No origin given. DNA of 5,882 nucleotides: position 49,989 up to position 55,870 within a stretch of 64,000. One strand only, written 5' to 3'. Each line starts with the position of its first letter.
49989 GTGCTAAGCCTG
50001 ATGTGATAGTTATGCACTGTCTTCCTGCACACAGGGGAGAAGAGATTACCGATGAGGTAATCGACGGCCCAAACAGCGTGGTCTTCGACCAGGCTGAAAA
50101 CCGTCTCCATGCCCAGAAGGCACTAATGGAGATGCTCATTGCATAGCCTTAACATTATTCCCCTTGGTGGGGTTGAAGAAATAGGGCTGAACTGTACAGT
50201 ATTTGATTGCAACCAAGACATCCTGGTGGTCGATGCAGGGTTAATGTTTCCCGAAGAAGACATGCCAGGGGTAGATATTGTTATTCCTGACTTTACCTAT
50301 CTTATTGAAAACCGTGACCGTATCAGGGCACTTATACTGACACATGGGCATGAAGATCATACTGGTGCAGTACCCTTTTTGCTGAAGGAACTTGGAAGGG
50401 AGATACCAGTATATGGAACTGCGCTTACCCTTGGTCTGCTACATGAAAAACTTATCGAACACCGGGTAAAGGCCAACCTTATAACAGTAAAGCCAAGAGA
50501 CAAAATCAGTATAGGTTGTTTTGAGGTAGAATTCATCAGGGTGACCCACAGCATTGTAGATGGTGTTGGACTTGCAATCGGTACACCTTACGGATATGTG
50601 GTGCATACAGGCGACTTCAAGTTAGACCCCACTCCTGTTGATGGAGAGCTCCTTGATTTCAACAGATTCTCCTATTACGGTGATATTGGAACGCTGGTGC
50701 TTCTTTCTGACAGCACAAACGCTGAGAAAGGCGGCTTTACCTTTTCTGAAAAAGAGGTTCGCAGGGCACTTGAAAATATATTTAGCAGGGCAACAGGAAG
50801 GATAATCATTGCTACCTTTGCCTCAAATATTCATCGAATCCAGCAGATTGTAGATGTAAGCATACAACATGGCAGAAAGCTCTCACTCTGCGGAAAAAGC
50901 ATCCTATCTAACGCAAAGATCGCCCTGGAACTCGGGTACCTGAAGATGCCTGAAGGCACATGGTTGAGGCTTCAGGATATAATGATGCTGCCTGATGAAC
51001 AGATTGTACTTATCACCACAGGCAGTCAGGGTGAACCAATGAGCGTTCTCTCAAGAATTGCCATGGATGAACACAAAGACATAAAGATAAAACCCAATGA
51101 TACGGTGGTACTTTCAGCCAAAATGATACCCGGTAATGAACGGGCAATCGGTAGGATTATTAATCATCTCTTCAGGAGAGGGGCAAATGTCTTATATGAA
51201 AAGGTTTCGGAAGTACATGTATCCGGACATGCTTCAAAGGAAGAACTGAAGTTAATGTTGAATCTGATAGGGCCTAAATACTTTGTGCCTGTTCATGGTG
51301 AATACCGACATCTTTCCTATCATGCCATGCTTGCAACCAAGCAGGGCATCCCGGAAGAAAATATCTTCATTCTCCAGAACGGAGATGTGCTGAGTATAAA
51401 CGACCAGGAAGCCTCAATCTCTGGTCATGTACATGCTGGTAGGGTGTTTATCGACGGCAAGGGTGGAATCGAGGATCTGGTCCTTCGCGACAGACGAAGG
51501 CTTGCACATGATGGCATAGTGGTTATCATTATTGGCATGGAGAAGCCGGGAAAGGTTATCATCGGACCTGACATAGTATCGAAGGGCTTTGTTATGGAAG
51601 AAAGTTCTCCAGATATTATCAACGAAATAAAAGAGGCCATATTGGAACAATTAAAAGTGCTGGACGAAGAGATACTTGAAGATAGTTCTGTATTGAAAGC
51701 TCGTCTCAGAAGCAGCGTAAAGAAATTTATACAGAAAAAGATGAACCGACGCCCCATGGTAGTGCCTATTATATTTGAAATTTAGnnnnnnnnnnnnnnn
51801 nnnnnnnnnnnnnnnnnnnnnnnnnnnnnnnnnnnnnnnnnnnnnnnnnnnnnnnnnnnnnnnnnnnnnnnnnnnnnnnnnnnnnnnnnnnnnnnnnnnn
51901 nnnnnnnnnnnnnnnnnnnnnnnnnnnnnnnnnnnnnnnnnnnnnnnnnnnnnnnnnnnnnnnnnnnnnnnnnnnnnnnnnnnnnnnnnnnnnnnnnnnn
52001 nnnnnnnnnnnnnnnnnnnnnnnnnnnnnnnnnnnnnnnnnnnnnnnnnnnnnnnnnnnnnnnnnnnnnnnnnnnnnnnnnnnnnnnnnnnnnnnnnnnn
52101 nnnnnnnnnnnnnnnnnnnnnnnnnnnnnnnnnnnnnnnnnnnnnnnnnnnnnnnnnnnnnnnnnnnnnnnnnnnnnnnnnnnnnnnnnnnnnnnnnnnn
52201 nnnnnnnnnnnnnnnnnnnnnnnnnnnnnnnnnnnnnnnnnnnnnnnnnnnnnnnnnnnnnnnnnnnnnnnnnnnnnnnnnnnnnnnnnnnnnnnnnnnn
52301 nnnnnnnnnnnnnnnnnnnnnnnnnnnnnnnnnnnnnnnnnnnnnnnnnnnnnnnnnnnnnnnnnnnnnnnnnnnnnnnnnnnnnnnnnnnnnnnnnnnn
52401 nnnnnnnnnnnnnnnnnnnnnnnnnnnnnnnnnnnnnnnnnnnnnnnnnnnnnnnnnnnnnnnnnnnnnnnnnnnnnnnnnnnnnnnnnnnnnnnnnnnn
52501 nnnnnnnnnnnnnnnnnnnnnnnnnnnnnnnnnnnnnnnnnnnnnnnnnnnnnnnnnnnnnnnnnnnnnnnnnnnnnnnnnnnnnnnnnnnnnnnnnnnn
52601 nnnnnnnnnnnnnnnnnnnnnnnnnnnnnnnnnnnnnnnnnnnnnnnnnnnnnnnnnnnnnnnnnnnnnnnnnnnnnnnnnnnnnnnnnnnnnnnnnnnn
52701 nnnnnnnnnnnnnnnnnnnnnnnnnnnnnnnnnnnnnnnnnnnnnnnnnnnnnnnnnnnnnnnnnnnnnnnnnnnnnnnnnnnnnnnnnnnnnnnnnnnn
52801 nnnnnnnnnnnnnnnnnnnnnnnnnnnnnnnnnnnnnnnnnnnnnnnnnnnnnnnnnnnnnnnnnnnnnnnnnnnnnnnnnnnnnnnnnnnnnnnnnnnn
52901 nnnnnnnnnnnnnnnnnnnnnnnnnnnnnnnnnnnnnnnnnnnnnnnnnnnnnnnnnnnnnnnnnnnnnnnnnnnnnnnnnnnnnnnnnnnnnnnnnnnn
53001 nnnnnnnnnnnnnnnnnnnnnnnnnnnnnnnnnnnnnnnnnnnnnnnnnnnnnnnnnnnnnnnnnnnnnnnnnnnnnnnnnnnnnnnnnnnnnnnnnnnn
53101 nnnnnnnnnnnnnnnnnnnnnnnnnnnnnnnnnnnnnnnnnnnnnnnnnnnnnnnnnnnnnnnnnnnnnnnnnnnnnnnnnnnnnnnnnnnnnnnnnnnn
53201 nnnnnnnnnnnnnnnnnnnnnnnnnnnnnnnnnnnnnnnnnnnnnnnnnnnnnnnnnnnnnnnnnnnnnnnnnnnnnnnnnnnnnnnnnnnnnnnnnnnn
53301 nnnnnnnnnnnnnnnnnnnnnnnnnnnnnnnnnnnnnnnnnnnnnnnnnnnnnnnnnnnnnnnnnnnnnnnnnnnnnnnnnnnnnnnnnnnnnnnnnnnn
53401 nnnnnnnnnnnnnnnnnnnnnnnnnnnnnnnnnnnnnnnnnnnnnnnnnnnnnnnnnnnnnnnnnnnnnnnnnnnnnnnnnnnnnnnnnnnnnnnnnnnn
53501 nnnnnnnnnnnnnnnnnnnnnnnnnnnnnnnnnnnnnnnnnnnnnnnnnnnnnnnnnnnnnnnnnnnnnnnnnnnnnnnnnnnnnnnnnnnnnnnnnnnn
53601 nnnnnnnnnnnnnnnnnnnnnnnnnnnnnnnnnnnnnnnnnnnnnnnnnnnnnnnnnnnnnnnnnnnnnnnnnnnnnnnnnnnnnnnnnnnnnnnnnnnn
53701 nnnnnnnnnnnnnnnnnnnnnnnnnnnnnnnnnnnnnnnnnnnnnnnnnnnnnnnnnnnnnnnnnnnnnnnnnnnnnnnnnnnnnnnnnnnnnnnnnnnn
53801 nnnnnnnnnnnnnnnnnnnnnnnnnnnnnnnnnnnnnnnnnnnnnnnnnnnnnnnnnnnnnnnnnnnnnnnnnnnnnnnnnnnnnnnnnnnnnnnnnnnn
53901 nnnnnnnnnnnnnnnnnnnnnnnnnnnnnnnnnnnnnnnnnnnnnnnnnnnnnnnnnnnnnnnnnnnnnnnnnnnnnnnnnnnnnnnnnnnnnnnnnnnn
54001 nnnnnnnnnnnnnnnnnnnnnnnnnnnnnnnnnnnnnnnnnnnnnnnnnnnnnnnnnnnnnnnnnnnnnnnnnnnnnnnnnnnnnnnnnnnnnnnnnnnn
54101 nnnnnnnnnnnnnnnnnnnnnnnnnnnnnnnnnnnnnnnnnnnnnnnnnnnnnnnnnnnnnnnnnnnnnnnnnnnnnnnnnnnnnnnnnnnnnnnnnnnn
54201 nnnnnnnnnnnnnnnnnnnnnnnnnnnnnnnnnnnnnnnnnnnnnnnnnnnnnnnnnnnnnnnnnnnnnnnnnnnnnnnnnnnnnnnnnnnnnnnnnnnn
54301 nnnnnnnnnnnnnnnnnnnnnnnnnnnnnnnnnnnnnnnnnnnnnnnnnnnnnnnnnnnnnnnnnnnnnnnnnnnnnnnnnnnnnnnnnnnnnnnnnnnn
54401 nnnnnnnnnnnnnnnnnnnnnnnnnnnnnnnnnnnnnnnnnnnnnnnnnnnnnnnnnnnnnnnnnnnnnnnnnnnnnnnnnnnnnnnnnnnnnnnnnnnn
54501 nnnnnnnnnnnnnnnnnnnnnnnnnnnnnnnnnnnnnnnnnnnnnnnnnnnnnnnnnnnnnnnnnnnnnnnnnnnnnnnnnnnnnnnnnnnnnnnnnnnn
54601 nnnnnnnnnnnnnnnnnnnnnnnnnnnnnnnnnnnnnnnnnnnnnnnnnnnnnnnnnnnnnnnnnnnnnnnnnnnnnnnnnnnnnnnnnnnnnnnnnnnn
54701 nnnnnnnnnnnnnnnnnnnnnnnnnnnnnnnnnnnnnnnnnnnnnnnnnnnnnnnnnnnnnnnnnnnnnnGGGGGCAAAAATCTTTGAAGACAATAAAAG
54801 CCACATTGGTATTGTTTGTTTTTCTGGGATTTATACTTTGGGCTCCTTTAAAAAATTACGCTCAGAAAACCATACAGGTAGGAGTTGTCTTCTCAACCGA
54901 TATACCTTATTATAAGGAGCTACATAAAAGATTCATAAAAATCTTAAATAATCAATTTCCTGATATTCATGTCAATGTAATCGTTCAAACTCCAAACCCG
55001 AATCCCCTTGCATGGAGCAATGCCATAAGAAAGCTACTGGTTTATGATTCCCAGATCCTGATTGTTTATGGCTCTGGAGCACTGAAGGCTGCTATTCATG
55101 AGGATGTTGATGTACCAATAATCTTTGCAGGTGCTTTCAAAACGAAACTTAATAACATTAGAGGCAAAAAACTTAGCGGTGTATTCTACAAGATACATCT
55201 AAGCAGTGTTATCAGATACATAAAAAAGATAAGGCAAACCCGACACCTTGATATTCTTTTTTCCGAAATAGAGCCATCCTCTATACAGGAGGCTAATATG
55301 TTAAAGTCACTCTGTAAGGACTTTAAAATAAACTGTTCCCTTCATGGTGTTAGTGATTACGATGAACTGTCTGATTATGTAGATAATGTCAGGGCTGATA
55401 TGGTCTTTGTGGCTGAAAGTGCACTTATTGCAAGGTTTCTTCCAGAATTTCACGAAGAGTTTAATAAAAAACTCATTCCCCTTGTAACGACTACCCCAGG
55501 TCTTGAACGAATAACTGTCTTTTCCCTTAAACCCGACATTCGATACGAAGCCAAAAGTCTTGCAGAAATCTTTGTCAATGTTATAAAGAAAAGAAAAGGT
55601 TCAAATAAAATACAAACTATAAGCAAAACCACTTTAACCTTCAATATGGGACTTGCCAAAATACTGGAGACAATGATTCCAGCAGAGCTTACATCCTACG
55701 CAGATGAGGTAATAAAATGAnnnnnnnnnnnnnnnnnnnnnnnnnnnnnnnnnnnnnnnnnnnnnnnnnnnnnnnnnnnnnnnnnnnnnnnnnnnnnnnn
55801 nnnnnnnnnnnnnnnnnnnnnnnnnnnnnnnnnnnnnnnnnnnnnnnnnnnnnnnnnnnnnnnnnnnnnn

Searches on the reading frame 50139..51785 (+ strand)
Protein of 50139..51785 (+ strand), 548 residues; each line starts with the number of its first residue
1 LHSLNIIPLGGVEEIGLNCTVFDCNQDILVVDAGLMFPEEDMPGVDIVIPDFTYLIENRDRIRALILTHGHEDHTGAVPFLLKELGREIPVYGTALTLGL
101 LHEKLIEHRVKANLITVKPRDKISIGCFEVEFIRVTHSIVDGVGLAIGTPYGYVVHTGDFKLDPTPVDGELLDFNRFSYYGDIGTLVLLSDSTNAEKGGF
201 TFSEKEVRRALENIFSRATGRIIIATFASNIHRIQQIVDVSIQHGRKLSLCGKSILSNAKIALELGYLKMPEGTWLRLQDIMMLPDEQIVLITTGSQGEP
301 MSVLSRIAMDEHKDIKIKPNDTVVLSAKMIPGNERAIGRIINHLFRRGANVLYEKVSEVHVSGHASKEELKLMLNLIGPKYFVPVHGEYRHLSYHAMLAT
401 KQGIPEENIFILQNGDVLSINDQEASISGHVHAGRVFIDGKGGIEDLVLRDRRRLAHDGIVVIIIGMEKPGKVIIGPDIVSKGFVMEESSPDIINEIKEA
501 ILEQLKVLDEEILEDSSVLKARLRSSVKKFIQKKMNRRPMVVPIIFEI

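Call 87: search_protein_families(library=pfam, proteins=[window:50139-51785:+], max_evalue=0.00001)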
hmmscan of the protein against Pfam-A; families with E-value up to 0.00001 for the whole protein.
window:50139-51785:+ (548 aa): 5 families
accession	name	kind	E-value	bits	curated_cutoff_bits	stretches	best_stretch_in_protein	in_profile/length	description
PF22505.1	RNase_J_b_CASP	-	5.4e-49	165.6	27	1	220-344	2-126/126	Ribonuclease J, beta-CASP domain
PF17770.6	RNase_J_C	-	1.1e-25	91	23.8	1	448-548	1-102/102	Ribonuclease J C-terminal domain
PF07521.17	RMMBL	-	5.3e-15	55.6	21.6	1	355-404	7-58/63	Zn-dependent metallo-hydrolase RNA specificity domain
PF12706.13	Lactamase_B_2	-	8.4e-11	42.3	27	1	57-163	26-146/200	Beta-lactamase superfamily domain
PF00753.33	Lactamase_B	-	4e-08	33.9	22.7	1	18-171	7-161/196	Metallo-beta-lactamase superfamily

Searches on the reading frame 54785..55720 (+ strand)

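Call 87: search_protein_families(library=pfam, proteins=[window:54785-55720:+], max_evalue=0.00001)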
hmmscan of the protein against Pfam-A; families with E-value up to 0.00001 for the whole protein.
window:54785-55720:+ (311 aa): 1 family
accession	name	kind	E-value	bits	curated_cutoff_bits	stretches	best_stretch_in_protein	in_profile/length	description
PF04392.18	ABC_sub_bind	-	1.3e-06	28.3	25.9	1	77-310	49-293/293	ABC transporter substrate binding protein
